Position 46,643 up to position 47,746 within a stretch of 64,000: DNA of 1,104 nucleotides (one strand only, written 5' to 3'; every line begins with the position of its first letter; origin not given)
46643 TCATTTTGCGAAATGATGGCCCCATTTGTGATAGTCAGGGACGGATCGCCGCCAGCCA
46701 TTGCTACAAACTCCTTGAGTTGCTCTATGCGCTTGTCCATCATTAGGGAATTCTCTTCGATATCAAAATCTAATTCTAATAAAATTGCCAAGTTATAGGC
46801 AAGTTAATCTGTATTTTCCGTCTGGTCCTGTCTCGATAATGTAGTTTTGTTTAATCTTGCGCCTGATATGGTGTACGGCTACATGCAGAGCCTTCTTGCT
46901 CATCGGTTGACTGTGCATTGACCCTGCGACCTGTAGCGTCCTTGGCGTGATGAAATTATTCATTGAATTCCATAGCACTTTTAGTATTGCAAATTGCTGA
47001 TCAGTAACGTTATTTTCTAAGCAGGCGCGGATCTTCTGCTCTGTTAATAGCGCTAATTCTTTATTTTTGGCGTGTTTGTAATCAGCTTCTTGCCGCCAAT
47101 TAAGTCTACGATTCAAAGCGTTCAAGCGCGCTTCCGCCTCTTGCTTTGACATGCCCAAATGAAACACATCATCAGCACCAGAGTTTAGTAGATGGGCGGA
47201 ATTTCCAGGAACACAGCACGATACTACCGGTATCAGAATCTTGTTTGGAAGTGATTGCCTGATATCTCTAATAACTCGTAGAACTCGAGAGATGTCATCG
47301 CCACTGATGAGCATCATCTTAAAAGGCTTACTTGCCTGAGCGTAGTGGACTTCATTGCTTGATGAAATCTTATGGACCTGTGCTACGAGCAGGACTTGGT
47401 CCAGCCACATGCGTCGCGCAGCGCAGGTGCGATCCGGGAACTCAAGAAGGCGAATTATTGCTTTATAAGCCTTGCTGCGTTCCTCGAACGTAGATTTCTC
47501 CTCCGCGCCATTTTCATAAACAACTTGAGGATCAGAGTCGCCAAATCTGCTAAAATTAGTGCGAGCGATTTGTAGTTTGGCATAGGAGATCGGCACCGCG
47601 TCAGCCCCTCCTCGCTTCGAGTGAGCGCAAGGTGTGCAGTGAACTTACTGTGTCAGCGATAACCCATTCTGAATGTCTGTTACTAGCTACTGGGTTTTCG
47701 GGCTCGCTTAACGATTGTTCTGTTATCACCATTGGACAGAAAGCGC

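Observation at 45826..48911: Four-gene AT-rich operon: dead GGDEF-EAL, pseudo-receiver regulator, membrane protein, lipoprotein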

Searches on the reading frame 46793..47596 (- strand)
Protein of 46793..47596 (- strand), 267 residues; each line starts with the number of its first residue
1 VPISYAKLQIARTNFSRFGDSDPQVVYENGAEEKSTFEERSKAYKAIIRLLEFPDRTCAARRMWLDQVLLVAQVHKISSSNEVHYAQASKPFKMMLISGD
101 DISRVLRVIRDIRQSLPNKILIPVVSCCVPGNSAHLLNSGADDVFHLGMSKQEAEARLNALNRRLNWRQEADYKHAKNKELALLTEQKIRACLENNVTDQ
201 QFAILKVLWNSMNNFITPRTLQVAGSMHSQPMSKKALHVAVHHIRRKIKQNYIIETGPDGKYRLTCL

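Call 6: search_protein_families(library=pfam, proteins=[window:46793-47596:-], max_evalue=1)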
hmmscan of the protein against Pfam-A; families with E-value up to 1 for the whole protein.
window:46793-47596:- (267 aa): 3 families
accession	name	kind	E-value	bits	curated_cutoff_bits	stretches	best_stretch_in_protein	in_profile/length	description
PF00486.34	Trans_reg_C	-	0.00033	21.1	26.2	1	196-257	5-70/77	Transcriptional regulatory protein, C terminal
PF09755.14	DUF2046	-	0.034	13.7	24.7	1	151-224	131-201/305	Uncharacterized conserved protein H4 (DUF2046)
PF13022.12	HTH_Tnp_1_2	-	0.074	13.6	27.9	1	7-81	35-109/122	Helix-turn-helix of insertion element transposase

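Call 9: search_protein_families(library=ncbifam, proteins=[window:46793-47596:-], max_evalue=1)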
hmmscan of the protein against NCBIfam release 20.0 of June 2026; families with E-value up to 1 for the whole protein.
window:46793-47596:- (267 aa): 15 families
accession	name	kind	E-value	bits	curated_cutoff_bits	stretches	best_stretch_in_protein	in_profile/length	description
NF007928.2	PRK10643.1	equivalog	2e-08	34.2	330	1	103-253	60-206/216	two-component system response regulator PmrA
NF007663.1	PRK10336.1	equivalog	8.8e-08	32.2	345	1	101-253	58-206/219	quorum sensing response regulator transcription factor QseB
NF041734.1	resp_reg_RppA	equivalog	3.2e-06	26.7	250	1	80-264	42-227/229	two-component system response regulator RppA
NF033118.1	vanR-O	exception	2.1e-05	24.1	505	1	134-264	91-220/233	vancomycin resistance response regulator transcription factor VanR-O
NF045944.1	ResRegRpaBCyano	equivalog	2.2e-05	23.9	330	1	136-251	86-210/229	response regulator transcription factor RpaB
NF012023.0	PRK15479.1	equivalog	5.7e-05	22.8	337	1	105-251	62-203/224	transcriptional regulator TctD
NF053854.1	RespRegPhoBBctds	equivalog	7.1e-05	22.3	270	1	132-250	85-209/225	two-component system response regulator PhoB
NF007820.0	PRK10529.1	equivalog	0.00022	20.7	325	1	95-251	50-206/225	two-component system response regulator KdpE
TIGR01387.1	cztR_silR_copR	subfamily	0.00074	19.2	279.2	1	109-251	61-202/218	heavy metal response regulator transcription factor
NF007346.1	PRK09836.1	equivalog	0.0011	18.7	420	1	105-252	62-206/227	copper/silver response regulator transcription factor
NF007005.1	PRK09468.1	equivalog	0.002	17.6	331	1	95-251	56-214/237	osmolarity response regulator transcription factor OmpR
TIGR02154.1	PhoB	equivalog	0.0074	15.6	296.2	1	108-248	64-206/226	phosphate regulon transcriptional regulator PhoB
NF007982.1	PRK10710.1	equivalog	0.014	15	380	1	135-214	95-173/235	envelope stress response regulator BaeR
NF040689.1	MtrAB_MtrA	equivalog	0.016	14.5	300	1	122-251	70-201/219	MtrAB system response regulator MtrA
NF051850.1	RespRegRprY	equivalog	0.018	14.5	370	1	107-251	65-211/234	response regulator transcription factor RprY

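Call 20: find_homologous_proteins(query=window:46793-47596:-)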
Query window:46793-47596:- (267 aa): 1 proteins with E <= 0.001 among 538 candidates.
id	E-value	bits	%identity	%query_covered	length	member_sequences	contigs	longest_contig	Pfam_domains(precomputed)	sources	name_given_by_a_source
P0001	1.8e-172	589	99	100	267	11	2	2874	-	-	-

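Call 28: search_protein_representatives(protein=window:46793-47596:-)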
Query: 267 residues. Proteins with E-value up to 0.001 (for the whole library): 192; up to 1e-10: 47; up to 1e-30: 2. The best 150 are listed.
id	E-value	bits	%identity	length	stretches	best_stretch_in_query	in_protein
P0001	5.7e-173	589.3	99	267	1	1-267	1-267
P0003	1.6e-38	148.9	37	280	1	1-256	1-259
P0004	2.1e-30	122.3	32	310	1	32-262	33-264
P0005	5.9e-29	117.6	34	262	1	46-256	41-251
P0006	2.6e-27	112.2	38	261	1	43-249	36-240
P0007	6.9e-27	110.8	30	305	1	34-263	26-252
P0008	9.3e-27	110.4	33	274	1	45-252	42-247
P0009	2.5e-26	109.0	32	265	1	46-256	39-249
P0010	6.0e-26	107.7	35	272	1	48-264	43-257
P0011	5.9e-25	104.5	34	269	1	47-257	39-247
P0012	9.2e-25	103.8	31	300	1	28-254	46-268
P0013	8.4e-24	100.7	33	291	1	42-256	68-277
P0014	1.5e-23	99.9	35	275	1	46-253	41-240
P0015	1.8e-23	99.6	31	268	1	46-250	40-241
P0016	2.8e-22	95.7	33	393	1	47-265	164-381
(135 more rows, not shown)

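Call 29: find_encoding_contigs(protein=P0003, flank=6000, max_places=4)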
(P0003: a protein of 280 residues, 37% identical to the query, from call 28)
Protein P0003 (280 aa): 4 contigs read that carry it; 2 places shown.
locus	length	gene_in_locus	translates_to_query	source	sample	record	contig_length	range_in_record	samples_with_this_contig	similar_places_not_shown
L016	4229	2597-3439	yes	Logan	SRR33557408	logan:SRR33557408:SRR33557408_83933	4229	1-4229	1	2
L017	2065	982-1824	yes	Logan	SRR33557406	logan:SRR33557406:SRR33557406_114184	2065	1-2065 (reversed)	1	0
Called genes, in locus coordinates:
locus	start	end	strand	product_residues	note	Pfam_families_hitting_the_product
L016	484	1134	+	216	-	PF00589:Phage_integrase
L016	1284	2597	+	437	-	PF00563:EAL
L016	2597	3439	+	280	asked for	PF00486:Trans_reg_C (faint)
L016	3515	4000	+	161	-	-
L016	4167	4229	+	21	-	?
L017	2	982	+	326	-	?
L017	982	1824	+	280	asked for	PF00486:Trans_reg_C (faint)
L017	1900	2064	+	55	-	?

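Call 36: find_encoding_contigs(protein=P0004, flank=7000, max_places=3)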
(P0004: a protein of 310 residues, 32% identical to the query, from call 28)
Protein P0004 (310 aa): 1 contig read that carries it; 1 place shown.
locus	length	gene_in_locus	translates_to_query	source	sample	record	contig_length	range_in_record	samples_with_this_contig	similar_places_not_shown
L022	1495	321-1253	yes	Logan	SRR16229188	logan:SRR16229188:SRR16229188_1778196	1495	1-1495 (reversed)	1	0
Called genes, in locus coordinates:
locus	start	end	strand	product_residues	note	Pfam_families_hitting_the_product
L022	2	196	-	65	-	?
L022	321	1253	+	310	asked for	PF00486:Trans_reg_C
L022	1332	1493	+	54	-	?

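Call 37: find_encoding_contigs(protein=P0006, flank=7000, max_places=3)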
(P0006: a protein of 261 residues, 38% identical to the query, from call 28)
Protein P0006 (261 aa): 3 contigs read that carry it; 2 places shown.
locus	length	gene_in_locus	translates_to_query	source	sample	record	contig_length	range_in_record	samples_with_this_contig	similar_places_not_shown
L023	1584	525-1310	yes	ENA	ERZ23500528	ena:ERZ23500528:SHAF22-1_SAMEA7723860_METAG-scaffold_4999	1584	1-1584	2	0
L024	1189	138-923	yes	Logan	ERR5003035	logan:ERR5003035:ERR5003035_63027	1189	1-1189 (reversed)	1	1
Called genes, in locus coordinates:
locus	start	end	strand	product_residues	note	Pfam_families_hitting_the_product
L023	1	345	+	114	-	?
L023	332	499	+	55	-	-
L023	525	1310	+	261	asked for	PF00486:Trans_reg_C (weak)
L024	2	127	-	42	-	?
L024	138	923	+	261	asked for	PF00486:Trans_reg_C (weak)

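Call 38: find_encoding_contigs(protein=P0007, flank=7000, max_places=3)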
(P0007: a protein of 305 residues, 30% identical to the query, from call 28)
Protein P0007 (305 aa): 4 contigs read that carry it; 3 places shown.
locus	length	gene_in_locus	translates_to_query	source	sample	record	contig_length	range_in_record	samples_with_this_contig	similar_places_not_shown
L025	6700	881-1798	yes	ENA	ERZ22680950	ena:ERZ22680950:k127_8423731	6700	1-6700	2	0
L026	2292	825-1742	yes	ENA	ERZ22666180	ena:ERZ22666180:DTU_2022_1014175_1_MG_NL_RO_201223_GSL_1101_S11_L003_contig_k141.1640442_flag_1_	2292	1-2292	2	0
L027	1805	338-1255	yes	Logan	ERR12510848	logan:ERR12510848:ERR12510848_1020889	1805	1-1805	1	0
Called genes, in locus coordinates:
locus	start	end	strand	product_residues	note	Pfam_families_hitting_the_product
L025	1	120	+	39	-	?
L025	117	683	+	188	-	PF22653:DUF7007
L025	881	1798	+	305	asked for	PF00486:Trans_reg_C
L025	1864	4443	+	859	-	PF13872:AAA_34, PF04851:ResIII (weak)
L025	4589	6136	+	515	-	PF02899:Phage_int_SAM_1 (faint), PF00589:Phage_integrase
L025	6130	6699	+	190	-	?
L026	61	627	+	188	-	PF22653:DUF7007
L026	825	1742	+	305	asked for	PF00486:Trans_reg_C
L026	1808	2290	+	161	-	?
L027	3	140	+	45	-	?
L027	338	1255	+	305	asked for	PF00486:Trans_reg_C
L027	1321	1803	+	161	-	?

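Call 42: find_related_loci(query=A3, collection=genome_contigs, flank=8000)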
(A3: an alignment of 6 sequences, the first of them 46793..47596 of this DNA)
Query A3 (267 aa) in genome_contigs; peptide patterns used: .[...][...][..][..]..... (x = any residue, [..] = any of these).
6 stretches matched a pattern; 1 encode a relative of the query (tblastn E <= 1e-3); 1 distinct loci.
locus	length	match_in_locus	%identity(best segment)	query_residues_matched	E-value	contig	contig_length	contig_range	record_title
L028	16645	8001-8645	33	48-264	1e-31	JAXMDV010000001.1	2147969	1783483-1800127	MAG: Sphingomonadaceae bacterium isolate STL-PRO45 C1.182.fa-1, whole genome shotgun sequence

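Call 52: search_dna_similar(query=window:46793-47596:-, collection=plasmids, mode=protein, max_rows=25, max_evalue=1e-8)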
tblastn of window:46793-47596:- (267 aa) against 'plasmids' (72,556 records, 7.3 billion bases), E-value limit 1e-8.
No match.

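Call 63: search_protein_families(library=pfam, proteins=[L016:484-1134:+, L016:3515-4000:+], max_evalue=0.01)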
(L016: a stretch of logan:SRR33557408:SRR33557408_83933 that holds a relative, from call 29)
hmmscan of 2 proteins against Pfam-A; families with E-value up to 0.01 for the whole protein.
L016:484-1134:+ (216 aa): 1 family
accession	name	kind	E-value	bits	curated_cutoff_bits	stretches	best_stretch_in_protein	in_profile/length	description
PF00589.27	Phage_integrase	-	2.1e-19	70.4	27.1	1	13-173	2-168/172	Phage integrase family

L016:3515-4000:+ (161 aa): 0 families

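Call 69: search_solved_structures(query=A2, max_evalue=0.001, show_alignments=2)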
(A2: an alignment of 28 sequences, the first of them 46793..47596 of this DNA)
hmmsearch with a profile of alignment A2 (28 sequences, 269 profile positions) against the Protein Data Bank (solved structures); distinct sequences matched with E-value up to 0.001: 75 (the best 60 are shown).
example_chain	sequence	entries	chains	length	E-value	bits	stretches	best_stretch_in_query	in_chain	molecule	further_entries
4s04_A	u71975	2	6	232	4.5e-18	68.8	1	109-260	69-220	DNA-binding transcriptional regulator BasR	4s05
8jo2_H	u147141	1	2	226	4.8e-18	68.7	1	108-260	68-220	DNA-binding transcriptional regulator BasR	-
1kgs_A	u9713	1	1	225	6.6e-15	58.4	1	103-255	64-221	DNA BINDING RESPONSE REGULATOR D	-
7lz9_A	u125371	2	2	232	9.5e-15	57.8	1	128-262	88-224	Putative two-component system response regulator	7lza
9dvt_R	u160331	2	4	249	1.2e-13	54.2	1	124-257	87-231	DNA-binding dual master transcriptional regulator RpaA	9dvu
1ys6_A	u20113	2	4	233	4e-13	52.5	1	117-258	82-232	Transcriptional regulatory protein prrA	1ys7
4b09_A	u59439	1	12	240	9.1e-13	51.3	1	115-262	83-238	TRANSCRIPTIONAL REGULATORY PROTEIN BAER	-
4kny_A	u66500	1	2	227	1.2e-12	51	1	116-243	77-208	KDP operon transcriptional regulatory protein KdpE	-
4kfc_A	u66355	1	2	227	1.4e-12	50.8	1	116-243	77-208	KDP operon transcriptional regulatory protein KdpE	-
6lgq_D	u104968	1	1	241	1.4e-12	50.8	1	116-243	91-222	DNA-binding response regulator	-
5dcm_B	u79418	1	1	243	6.6e-12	48.5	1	116-265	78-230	PhoB family transcriptional regulator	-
5dcl_A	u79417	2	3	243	1.3e-11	47.6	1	116-265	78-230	PhoB family transcriptional regulator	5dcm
7e1b_A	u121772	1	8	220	3e-11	46.4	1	121-257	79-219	DNA-binding response regulator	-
2oqr_A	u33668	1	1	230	1.3e-10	44.3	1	116-257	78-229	Sensory transduction protein regX3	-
3q9s_A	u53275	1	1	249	2.1e-10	43.6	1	116-241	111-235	DNA-binding response regulator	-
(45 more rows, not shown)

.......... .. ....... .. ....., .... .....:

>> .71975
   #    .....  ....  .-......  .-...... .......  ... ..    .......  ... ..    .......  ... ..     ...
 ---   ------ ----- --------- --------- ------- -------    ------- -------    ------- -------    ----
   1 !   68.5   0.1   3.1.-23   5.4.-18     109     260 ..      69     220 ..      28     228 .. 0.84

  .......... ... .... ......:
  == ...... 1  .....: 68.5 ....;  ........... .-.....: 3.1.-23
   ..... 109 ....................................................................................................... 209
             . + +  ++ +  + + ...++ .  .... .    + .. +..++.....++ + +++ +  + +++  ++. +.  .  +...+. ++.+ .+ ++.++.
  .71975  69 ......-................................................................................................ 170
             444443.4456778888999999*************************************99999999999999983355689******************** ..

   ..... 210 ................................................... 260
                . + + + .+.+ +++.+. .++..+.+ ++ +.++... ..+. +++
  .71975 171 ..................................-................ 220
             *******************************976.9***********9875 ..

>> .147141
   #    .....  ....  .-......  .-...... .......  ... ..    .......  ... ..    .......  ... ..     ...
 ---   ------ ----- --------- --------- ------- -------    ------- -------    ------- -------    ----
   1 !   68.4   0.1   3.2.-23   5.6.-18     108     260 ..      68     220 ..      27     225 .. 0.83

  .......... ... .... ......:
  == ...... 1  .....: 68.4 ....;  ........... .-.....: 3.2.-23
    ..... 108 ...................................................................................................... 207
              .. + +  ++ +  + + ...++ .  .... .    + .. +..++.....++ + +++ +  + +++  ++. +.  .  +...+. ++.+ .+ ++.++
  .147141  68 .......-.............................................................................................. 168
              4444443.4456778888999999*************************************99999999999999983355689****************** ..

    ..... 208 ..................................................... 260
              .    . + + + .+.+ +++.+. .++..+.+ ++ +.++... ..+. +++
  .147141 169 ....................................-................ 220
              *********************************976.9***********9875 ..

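Call 74: search_protein_families(library=pfam, proteins=[L028:6431-7798:+, L028:8686-9426:+, L028:9308-10045:+, L028:10076-13102:+, L028:5316-6305:-, L028:4913-5422:+], max_evalue=0.001)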
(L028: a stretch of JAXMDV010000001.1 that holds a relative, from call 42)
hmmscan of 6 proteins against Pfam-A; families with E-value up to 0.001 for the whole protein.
L028:6431-7798:+ (455 aa): 1 family
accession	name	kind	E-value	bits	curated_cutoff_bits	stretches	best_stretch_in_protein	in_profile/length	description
PF00563.25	EAL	-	3.7e-39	134.9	31.3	1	186-416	3-236/236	EAL domain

L028:8686-9426:+ (246 aa): 0 families

L028:9308-10045:+ (245 aa): 0 families

L028:10076-13102:+ (1008 aa): 2 families
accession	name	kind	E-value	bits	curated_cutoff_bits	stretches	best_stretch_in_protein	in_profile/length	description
PF00593.30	TonB_dep_Rec_b-barrel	-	6.3e-33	115.7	27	2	335-773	13-368/436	TonB dependent receptor-like, beta-barrel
PF07715.20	Plug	-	3.3e-18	66.6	23.9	1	70-177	2-107/107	TonB-dependent Receptor Plug Domain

L028:5316-6305:- (329 aa): 1 family
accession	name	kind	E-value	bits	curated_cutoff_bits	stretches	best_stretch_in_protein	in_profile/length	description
PF00589.27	Phage_integrase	-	1.2e-23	84.2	27.1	1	21-181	2-168/172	Phage integrase family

L028:4913-5422:+ (169 aa): 0 families

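Call 84: predict_structure(alignment_id=A2)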
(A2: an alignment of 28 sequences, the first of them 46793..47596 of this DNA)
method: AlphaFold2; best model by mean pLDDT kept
length: 267 residues; sequences in the alignment: 28
mean_pLDDT: 88.1   pTM: 0.72
mean pLDDT of the five models: 88.1, 87.9, 87.8, 87.0, 86.3
residues with pLDDT >= 90: 198; 70-90: 26; 50-70: 29; < 50: 14
segments of 3 or more residues with pLDDT < 50: 20-32
pLDDT, mean of each block of 10 residues (from residue 1): 63 57 44 63 79 96 95 86 65 95 96 93 98 98 98 96 93 95 97 97 98 98 92 97 98 97 97
secondary structure, 60 per line:
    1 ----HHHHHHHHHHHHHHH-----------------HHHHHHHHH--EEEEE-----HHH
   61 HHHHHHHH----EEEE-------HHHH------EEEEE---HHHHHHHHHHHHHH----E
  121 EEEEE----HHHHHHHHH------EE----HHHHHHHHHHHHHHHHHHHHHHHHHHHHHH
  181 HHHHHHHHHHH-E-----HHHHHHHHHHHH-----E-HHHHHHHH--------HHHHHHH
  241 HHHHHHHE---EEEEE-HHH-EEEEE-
elements in order: H5-19 H37-45 E48-52 H58-68 E73-76 H84-87 E94-98 H102-115 E120-125 H130-138 H151-191 H199-210 H218-225 H234-247 E252-256 E262-266

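Call 87: fold_search(model_id=the predicted structure, library=pdb)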
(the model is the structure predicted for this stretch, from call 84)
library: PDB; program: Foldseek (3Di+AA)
matches with E <= 10: 1778; with E <= 0.001: 110
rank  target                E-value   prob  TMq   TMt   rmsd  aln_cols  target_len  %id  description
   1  4kfc_B                9.2e-08  1.00  0.33  0.39  12.4       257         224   18  Crystal structure of a hyperactive mutant of response regulator KdpE complexed to its promoter DNA (released 2014-02-19)
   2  8uvk_B                1.2e-07  1.00  0.32  0.38  19.6       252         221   15  CosR DNA bound form II (released 2024-01-31)
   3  8uvx_A                2.2e-07  1.00  0.35  0.40   9.4       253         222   15  CosR DNA bound form I (released 2024-01-31)
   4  1p2f                  2.8e-07  1.00  0.32  0.39  17.3       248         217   13  Crystal Structure Analysis of Response Regulator DrrB, a Thermotoga maritima OmpR/PhoB Homolog (released 2003-04-29)
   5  8uvk_A                3.1e-07  1.00  0.34  0.40   9.0       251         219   14  CosR DNA bound form II (released 2024-01-31)
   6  4kny_B                6.5e-07  1.00  0.33  0.39  12.7       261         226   21  Crystal structure of the response regulator KdpE complexed to DNA in an active-like conformation (released 2014-02-19)
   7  6lgq_D                1.5e-06  1.00  0.32  0.38  18.2       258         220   19  The crystal complex structure of histidine kinase and response regulator (released 2020-12-09)
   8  4kny_A                2.8e-06  1.00  0.33  0.38  16.3       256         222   20  Crystal structure of the response regulator KdpE complexed to DNA in an active-like conformation (released 2014-02-19)
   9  8uvx_B                3.3e-06  1.00  0.31  0.37  19.9       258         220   15  CosR DNA bound form I (released 2024-01-31)
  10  4kfc_A                4.5e-06  1.00  0.33  0.38  16.2       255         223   19  Crystal structure of a hyperactive mutant of response regulator KdpE complexed to its promoter DNA (released 2014-02-19)
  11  4s04_A                4.8e-06  1.00  0.33  0.40  19.3       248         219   16  Crystal structure of Klebsiella pneumoniae PmrA in complex with PmrA box DNA (released 2015-11-11)
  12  9dvt_S                6.1e-06  1.00  0.32  0.36  14.3       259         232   14  Cryo-EM structure of RpaA bound to PkaiBC DNA and the CTD of the alpha subunit of RNAP from the cyanobacterium Synecho (released 2025-10-15)
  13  7lza                  6.1e-06  1.00  0.31  0.36  14.3       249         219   17  Activated form of VanR from S. coelicolor (released 2021-07-14)
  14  9dvt_R                6.5e-06  1.00  0.33  0.36  16.8       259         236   14  Cryo-EM structure of RpaA bound to PkaiBC DNA and the CTD of the alpha subunit of RNAP from the cyanobacterium Synecho (released 2025-10-15)
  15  4dad                  8.8e-06  1.00  0.34  0.60   4.3       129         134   16  Crystal structure of a Putative pilus assembly-related protein (BPSS2195) from Burkholderia pseudomallei K96243 at 2.50  (released 2012-01-25)
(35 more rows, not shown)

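Call 114: search_protein_families(library=padloc, proteins=[window:46793-47596:-], max_evalue=0.01)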
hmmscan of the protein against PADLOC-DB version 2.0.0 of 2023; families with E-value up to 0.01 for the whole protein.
window:46793-47596:- (267 aa): 0 families
